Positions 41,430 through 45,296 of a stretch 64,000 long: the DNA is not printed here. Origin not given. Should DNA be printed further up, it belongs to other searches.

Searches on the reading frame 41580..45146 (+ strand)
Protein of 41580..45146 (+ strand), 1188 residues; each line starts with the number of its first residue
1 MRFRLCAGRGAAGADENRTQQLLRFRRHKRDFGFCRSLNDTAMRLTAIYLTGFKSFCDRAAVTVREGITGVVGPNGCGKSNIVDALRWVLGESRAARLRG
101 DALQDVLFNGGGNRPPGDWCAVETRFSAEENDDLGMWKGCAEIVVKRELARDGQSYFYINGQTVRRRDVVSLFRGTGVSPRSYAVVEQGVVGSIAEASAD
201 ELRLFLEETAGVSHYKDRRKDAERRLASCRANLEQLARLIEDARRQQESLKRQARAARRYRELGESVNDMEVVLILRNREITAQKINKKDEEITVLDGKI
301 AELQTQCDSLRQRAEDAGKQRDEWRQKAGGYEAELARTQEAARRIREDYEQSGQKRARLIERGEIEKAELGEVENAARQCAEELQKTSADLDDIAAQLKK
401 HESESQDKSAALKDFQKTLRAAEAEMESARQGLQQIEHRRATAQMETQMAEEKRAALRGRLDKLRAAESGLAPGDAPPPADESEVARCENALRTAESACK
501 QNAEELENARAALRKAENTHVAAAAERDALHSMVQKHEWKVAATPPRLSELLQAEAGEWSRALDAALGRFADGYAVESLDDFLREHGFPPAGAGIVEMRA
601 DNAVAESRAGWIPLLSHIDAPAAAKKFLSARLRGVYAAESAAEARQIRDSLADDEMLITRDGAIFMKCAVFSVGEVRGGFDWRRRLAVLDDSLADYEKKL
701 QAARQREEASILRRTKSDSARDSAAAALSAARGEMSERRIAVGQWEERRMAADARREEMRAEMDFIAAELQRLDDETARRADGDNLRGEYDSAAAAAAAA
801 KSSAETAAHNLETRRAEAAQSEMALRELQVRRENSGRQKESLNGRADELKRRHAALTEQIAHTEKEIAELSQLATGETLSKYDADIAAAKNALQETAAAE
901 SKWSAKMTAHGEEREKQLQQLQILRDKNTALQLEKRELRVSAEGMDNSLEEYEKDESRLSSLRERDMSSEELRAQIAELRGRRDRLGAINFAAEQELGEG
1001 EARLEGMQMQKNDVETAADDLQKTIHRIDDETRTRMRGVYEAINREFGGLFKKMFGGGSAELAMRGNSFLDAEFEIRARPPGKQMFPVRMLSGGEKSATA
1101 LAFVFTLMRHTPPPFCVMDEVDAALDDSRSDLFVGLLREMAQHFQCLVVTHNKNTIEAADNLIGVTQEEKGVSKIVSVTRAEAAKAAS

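Call 94: search_protein_families(library=pfam, proteins=[window:41580-45146:+], max_evalue=0.001)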
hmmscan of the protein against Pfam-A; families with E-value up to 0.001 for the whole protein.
window:41580-45146:+ (1188 aa): 6 families
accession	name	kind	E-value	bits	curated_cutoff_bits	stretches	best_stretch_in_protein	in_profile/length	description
PF02463.25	SMC_N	-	1.6e-57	194.9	40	1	45-1174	2-220/220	RecF/RecN/SMC N terminal domain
PF13304.12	AAA_21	-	1.4e-12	48.7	27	1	68-118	1-45/304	AAA domain, putative AbiEii toxin, Type IV TA system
PF13175.12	AAA_15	-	7.2e-11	42.7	32.1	1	43-410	1-266/374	AAA ATPase domain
PF06470.18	SMC_hinge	-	5.3e-06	27.3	22.5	1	546-648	6-116/116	SMC proteins Flexible Hinge Domain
PF13476.12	AAA_23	-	1.5e-05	26.2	27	1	48-306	2-199/201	AAA domain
PF13555.12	AAA_29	-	0.0002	21.5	27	1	54-91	10-47/61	P-loop containing region of AAA domain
